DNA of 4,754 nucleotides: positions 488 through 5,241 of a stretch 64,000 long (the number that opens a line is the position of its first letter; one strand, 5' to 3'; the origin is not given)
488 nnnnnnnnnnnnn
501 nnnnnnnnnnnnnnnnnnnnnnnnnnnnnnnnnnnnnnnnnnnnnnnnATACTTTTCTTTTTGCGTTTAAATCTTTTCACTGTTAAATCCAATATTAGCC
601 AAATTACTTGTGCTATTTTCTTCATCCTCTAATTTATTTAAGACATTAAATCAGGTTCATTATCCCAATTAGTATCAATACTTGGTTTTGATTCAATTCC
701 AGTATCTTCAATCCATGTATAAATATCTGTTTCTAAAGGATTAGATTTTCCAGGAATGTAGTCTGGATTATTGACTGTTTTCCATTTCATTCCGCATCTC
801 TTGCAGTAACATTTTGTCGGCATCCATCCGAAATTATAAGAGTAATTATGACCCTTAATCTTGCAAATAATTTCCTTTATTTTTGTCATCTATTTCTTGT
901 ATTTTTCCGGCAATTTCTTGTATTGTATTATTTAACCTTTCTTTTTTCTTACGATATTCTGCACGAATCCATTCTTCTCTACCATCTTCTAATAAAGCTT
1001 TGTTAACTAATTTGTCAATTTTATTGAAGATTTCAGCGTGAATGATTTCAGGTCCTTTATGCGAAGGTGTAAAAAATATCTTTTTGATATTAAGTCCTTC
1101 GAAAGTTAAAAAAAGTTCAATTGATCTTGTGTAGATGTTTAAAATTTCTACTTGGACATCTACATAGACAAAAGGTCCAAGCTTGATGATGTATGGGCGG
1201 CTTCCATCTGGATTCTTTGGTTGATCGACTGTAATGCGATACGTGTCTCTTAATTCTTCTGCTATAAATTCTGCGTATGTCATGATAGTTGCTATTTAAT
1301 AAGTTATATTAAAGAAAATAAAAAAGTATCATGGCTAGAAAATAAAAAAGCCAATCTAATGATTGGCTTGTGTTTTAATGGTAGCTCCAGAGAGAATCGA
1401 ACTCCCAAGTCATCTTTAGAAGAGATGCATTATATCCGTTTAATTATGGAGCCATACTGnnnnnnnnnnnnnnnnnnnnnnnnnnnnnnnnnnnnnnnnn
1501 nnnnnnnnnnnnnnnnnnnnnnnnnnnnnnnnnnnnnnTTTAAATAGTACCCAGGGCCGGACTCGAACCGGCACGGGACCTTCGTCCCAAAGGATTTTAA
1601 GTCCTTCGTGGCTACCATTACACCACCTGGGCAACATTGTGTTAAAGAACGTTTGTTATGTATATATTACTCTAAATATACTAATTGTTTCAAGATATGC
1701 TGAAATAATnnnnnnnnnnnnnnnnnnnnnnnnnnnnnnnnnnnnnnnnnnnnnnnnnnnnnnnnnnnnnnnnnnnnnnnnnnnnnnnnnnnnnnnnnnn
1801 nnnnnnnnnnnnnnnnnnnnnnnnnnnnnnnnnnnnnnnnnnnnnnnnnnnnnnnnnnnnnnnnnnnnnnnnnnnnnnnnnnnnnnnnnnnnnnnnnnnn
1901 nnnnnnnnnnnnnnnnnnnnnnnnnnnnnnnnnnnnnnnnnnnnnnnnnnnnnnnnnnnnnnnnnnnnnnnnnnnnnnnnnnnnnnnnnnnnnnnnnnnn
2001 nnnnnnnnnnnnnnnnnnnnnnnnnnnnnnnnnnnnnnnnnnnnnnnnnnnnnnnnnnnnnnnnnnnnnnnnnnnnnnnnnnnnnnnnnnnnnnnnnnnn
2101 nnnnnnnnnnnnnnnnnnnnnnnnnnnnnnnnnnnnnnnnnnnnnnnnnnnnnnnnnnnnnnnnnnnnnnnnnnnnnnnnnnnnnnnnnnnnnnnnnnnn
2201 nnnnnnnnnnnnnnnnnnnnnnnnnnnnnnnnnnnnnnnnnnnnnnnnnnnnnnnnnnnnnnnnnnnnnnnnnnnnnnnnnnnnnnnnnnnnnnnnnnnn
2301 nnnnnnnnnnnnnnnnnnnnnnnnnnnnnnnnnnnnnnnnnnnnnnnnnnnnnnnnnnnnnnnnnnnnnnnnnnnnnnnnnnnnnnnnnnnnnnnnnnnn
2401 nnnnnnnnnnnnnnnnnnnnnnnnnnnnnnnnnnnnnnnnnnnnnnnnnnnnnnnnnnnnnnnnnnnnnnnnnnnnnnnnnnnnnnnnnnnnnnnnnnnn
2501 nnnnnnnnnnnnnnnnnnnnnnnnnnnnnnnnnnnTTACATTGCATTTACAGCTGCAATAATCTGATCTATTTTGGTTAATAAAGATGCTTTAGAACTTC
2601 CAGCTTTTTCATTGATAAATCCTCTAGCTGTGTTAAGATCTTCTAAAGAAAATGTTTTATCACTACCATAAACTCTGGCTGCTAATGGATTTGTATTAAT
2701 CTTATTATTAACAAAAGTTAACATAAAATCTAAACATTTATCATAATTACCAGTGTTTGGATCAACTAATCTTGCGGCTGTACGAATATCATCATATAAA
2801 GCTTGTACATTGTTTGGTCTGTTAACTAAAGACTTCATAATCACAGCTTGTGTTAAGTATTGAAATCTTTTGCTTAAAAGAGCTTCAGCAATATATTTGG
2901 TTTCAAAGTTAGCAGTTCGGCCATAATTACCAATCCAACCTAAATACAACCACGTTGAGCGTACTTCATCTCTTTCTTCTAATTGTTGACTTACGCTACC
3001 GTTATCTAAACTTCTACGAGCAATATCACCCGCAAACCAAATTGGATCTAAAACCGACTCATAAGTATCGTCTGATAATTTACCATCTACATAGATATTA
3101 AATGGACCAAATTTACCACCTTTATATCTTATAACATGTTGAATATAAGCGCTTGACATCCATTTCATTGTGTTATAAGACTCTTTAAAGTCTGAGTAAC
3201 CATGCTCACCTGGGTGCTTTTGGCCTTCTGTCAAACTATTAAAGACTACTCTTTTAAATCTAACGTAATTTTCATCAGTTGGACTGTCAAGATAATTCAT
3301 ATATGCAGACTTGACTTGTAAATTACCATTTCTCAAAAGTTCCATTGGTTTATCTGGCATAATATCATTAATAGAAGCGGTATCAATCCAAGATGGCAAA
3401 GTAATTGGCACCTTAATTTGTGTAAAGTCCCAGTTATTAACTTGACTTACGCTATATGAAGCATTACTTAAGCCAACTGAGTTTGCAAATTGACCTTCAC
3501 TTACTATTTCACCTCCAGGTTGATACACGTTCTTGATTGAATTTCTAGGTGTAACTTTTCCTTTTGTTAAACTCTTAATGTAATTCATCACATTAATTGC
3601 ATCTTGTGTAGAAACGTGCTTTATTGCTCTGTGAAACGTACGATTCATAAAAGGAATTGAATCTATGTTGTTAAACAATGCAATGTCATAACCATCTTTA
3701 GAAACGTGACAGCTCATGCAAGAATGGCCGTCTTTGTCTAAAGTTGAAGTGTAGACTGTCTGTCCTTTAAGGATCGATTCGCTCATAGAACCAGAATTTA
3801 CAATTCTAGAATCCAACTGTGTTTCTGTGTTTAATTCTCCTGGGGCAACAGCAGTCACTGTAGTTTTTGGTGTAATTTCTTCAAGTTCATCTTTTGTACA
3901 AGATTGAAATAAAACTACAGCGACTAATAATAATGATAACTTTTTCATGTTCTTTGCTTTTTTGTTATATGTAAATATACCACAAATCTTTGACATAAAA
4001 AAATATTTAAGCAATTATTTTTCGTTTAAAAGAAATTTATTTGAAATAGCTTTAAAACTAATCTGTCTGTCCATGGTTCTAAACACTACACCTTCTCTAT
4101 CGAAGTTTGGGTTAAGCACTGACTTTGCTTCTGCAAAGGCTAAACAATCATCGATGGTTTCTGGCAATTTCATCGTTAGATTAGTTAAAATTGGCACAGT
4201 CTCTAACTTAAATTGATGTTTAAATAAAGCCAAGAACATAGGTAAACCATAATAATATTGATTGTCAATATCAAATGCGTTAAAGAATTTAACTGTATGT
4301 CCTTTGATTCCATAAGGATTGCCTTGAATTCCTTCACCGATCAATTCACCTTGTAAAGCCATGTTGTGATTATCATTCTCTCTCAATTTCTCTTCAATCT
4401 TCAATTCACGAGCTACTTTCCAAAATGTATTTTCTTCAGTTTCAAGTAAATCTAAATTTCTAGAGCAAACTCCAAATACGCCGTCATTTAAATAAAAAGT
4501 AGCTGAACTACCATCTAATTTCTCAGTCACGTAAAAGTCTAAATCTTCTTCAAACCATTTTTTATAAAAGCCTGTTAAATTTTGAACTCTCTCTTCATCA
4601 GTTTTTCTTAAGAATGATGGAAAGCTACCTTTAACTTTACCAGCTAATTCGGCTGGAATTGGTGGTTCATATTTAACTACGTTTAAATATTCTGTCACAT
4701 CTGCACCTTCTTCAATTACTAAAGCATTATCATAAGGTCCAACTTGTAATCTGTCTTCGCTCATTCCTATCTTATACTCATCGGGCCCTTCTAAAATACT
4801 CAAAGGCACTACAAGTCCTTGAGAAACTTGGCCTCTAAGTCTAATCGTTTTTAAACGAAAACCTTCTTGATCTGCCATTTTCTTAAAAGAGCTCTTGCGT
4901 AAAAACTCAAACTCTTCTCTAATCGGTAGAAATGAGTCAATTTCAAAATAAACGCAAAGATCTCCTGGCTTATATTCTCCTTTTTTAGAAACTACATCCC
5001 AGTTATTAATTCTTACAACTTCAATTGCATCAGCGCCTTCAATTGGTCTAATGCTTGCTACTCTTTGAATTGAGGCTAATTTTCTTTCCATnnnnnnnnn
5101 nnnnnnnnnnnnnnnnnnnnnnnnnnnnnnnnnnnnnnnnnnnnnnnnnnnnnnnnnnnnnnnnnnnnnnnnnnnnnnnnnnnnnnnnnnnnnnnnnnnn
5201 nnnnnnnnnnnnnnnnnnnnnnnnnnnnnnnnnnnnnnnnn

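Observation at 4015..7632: Dispersed RNA end-healing and sealing cassette (Rnl5-like ligase, Rnl1-like ligase, PNK, metallophosphoesterase) adjacent to the tRNA-like region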

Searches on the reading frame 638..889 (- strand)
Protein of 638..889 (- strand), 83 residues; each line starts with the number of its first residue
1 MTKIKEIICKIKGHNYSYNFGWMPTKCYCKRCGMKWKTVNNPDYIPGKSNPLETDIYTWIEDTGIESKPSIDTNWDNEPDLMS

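Call 57: search_protein_families(library=pfam, proteins=[window:638-889:-], max_evalue=0.01)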
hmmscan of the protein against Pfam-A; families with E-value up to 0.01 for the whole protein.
window:638-889:- (83 aa): 1 family
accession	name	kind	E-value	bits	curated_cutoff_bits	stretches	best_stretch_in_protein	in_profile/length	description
PF07874.16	DUF1660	-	0.0098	16.8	21.4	0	7-37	3-31/63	Prophage protein (DUF1660)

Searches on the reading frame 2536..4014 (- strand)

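Call 4: search_protein_families(library=pfam, proteins=[window:2536-4014:-], max_evalue=0.01)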
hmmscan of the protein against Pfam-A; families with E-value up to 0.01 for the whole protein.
window:2536-4014:- (492 aa): 0 families

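Call 5: search_protein_families(library=phrogs, proteins=[window:2536-4014:-], max_evalue=0.001)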
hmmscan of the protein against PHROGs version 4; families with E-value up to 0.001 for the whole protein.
window:2536-4014:- (492 aa): 0 families

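Call 17: search_protein_families(library=ncbifam, proteins=[window:2536-4014:-], max_evalue=0.01)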
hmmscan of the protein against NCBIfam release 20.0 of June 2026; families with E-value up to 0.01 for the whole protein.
window:2536-4014:- (492 aa): 1 family
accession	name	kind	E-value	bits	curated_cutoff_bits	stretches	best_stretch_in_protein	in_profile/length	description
NF002345.0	PRK01305.2-2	equivalog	0.0054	16.8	246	0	241-378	96-222/230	arginyltransferase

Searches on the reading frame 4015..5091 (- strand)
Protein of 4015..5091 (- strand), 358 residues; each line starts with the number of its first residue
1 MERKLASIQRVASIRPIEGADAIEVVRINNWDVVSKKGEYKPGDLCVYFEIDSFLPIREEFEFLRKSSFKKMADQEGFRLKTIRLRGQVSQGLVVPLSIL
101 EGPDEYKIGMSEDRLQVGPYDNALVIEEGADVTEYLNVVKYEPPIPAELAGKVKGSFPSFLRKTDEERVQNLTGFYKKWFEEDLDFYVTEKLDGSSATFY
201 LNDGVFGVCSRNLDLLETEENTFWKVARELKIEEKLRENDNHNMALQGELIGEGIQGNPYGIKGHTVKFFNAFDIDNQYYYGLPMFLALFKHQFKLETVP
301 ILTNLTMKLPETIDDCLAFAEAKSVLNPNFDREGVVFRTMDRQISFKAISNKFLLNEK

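Call 4: search_protein_families(library=pfam, proteins=[window:4015-5091:-], max_evalue=0.01)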
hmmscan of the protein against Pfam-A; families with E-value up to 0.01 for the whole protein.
window:4015-5091:- (358 aa): 2 families
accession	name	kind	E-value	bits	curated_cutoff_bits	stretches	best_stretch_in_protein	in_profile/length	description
PF21189.3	PHA02142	-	2.3e-41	140.6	27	1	5-97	1-92/92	PHA02142 OB-fold domain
PF09414.15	RNA_ligase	-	3.7e-25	89.5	27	1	186-348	3-170/171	RNA ligase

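Call 5: search_protein_families(library=phrogs, proteins=[window:4015-5091:-], max_evalue=0.001)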
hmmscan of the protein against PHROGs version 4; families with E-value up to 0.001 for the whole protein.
window:4015-5091:- (358 aa): 2 families
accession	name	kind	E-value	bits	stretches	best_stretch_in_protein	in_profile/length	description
phrog_968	-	DNA, RNA and nucleotide metabolism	2e-83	281.6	1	1-358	6-393/398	RNA ligase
phrog_548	-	DNA, RNA and nucleotide metabolism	5.5e-12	46.5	1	175-341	26-214/341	RNA ligase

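Call 7: search_solved_structures(query=window:4015-5091:-, max_evalue=0.01, show_alignments=2)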
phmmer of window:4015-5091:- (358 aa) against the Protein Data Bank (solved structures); distinct sequences matched with E-value up to 0.01: 9.
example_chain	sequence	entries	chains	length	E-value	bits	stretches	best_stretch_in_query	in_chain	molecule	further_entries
5cot_A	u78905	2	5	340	3.1e-71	244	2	128-356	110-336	Naegleria gruberi RNA ligase | RNA ligase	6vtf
6vt0_A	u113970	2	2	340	2.1e-70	241.2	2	128-356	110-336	RNA Ligase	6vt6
6vt8_A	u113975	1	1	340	2.1e-70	241.2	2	128-356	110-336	RNA Ligase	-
6vt9_A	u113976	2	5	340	2.1e-70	241.2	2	128-356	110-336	RNA ligase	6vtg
5cou_A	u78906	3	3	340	2.1e-70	241.2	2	128-356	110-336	Naegleria gruberi RNA ligase | RNA ligase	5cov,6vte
6vt3_A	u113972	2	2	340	2.1e-70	241.2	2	128-356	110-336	RNA Ligase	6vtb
6vt4_A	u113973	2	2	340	2.2e-70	241.2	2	128-356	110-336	RNA Ligase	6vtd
6vt1_A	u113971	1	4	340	4e-70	240.3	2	128-356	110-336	RNA Ligase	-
6vt5_A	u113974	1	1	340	7.9e-70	239.3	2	128-356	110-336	RNA Ligase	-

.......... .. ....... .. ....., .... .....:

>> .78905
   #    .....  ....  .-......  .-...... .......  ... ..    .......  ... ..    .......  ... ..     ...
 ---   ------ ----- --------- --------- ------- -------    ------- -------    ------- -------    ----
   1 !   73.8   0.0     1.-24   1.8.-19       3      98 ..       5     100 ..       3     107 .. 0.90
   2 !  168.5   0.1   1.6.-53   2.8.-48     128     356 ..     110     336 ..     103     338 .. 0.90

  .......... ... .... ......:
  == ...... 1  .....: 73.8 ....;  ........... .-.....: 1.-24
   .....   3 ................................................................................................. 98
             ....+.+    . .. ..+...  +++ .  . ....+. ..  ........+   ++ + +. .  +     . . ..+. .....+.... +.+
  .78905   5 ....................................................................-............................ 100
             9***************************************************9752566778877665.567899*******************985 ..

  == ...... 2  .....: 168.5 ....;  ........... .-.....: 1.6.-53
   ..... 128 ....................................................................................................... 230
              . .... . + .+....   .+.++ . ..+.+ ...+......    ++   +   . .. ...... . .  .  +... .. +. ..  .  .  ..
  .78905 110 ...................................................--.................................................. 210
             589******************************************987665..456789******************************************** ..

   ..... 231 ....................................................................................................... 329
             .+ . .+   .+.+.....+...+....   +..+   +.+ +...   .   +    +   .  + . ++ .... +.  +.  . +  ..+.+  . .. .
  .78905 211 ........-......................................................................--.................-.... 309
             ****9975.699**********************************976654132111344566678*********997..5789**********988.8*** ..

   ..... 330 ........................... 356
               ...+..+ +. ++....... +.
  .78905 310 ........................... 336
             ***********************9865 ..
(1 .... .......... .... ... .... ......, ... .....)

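Call 17: search_protein_families(library=ncbifam, proteins=[window:4015-5091:-], max_evalue=0.01)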
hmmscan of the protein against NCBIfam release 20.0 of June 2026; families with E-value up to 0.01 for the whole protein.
window:4015-5091:- (358 aa): 1 family
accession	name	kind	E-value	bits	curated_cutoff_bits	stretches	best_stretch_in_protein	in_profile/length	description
TIGR02306.1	RNA_lig_DRB0094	equivalog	8e-58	195.9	151.15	1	5-355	2-340/341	RNA ligase (ATP)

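Call 55: find_related_loci(query=window:4015-5091:-, collection=viral_contigs, flank=8000)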
Query window:4015-5091:- (358 aa) in viral_contigs; peptide patterns used: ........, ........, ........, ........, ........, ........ (x = any residue, [..] = any of these).
23 stretches matched a pattern; 13 encode a relative of the query (tblastn E <= 1e-3); 13 distinct loci.
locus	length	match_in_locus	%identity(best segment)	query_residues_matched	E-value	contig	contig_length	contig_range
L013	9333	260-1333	99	1-358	0e+0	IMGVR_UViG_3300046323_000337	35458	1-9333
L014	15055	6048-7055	66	1-358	8e-145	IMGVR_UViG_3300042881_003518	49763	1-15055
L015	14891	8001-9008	66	1-358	7e-144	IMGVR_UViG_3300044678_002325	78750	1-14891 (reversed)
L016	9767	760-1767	66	1-358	3e-143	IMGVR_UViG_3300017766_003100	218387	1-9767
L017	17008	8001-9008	66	1-358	3e-143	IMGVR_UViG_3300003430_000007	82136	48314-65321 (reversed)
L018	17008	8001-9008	66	1-358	3e-143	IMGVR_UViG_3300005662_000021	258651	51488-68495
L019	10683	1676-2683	66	1-358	8e-143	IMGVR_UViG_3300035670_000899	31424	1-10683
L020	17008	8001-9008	66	1-358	8e-143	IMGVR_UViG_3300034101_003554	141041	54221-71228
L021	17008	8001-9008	62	1-358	1e-136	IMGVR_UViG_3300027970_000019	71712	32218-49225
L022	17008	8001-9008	62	1-358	1e-136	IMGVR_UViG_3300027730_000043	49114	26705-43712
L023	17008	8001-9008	62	1-358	1e-136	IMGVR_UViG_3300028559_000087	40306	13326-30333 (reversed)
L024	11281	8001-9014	60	2-358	9e-132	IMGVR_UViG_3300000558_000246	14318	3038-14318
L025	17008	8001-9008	66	1-358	8e-143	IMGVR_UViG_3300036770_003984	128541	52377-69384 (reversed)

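Call 63: search_dna_similar(query=window:4015-5091:-, collection=phages, mode=protein, max_rows=30, rows=spread)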
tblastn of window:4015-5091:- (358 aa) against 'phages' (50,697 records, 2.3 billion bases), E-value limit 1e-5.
Records with a match: 356; places in all: 356; records where one place covers at least 80% of the query: 334.
Best place of each record, by identity: <60% 356.
By first word of the organism name: Pseudomonas 219; Aeromonas 44; Erwinia 10; Sinorhizobium 7; uncultured 6; Burkholderia 5; Ralstonia 5; Brevundimonas 5; Xanthomonas 4; Salmonella 4; and 22 more.
By host as written in the record: Pseudomonas aeruginosa 75; - 26; Pseudomonas aeruginosa PAO1 26; Pseudomonas aeruginosa PAK 14; Aeromonas salmonicida 13; Aeromonas hydrophila BIOTECH 10089 11; Pseudomonas sp. 9; Pseudomonas syringae pv. porri LMG 28495 8; and 104 more.
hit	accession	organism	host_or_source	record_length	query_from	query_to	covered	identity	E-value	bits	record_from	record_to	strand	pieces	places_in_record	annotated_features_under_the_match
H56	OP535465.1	Synechococcus phage S-CREM1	Synechococcus sp. CB0101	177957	3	358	99%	46.1%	2e-80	273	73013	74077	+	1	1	RNA ligase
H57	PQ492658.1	Limnohabitans phage DC31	Limnohabitans sp. DCL3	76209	2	355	99%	43.8%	2e-73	253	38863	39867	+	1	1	hypothetical protein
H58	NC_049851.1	Burkholderia phage BcepSauron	Burkholderia cenocepacia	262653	1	355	99%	38.6%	4e-66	232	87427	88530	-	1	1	RNA ligase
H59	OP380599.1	Aeromonas phage avDM10-HWA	Aeromonas hydrophila BIOTECH 10089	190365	2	355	99%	37.2%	7e-48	179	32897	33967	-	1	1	hypothetical protein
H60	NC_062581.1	Pseudomonas phage Psa21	Pseudomonas syringae actinidae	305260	2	357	99%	35.6%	7e-26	180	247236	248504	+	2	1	RNA ligase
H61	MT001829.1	Salmonella phage SE_PL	Salmonella enterica subsp. enterica ...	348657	3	355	99%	35.8%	2e-48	181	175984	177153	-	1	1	RNA ligase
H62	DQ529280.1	Aeromonas phage 25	-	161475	2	355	99%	35.2%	1e-45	172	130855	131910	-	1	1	hypothetical protein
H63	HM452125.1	Aeromonas phage phiAS4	Aeromonas salmonicida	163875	2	355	99%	35.2%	3e-44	168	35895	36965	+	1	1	hypothetical protein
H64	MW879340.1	Erwinia phage pEa_SNUABM_48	Erwinia amylovora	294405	3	357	92%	37.2%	2e-28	192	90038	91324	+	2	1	hypothetical protein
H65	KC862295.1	Pseudomonas phage CHA_P1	Pseudomonas aeruginosa CHA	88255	3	354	98%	34.3%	6e-46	173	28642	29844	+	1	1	putative RNA ligase | hypothetical protein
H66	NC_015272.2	Pseudomonas phage KPP10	-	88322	3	354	98%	34.1%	9e-45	170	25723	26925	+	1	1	RNA ligase | hypothetical protein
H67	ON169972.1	Pseudomonas phage EM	Pseudomonas aeruginosa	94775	2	358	100%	33.2%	2e-54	197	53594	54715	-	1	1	putative RNA ligase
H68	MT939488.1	Erwinia phage pEa_SNUABM_50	Erwinia amylovora SNUABM_01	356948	3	355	99%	33.5%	9e-47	176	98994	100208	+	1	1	putative RNA ligase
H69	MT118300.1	Pseudomonas phage Epa26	Pseudomonas sp.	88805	3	354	98%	33.3%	5e-44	167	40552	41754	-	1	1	2'-5' RNA ligase | hypothetical protein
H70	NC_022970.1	Pseudomonas phage PAK_P3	Pseudomonas aeruginosa PAK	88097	3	354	98%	33.3%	2e-43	166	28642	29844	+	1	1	RNA ligase | promoter | hypothetical protein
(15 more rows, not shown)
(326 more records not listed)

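Call 66: get_annotated_region(hit=H58, flank=5000)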
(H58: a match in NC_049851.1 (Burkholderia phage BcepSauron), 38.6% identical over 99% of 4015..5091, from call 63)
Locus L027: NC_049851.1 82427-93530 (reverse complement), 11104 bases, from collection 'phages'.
description: Burkholderia phage BcepSauron, complete genome.
organism: Burkholderia phage BcepSauron (NCBI taxid 2530033)
taxonomy: Viruses; Duplodnaviria; Heunggongvirae; Uroviricota; Caudoviricetes; Sarumanvirus; Sarumanvirus bcepsauron
host: Burkholderia cenocepacia; source: soil; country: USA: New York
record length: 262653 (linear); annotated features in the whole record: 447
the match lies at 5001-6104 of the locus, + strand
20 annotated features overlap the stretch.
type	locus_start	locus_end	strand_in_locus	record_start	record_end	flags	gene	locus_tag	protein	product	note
CDS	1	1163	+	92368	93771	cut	-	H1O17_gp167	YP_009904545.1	hypothetical protein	-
CDS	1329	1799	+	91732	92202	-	-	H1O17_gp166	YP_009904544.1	hypothetical protein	-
CDS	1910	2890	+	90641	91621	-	-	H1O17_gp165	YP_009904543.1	hypothetical protein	-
CDS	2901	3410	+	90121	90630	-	-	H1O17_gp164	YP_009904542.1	hypothetical protein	-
CDS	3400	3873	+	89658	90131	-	-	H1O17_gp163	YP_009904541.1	hypothetical protein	-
CDS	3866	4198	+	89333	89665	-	-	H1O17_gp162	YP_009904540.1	hypothetical protein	-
CDS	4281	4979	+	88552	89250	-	-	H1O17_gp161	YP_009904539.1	DNA topoisomerase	-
CDS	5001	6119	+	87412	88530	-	-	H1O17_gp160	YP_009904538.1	RNA ligase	-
CDS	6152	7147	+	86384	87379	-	-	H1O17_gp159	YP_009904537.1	hypothetical protein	-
CDS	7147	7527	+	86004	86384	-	-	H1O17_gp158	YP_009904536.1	hypothetical protein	-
CDS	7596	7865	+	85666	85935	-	-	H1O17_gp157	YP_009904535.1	hypothetical protein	-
CDS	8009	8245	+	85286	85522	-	-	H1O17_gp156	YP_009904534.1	hypothetical protein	-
CDS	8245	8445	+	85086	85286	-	-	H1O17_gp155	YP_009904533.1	hypothetical protein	-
CDS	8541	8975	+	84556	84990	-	-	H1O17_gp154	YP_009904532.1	hypothetical protein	-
CDS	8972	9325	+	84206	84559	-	-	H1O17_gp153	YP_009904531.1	hypothetical protein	-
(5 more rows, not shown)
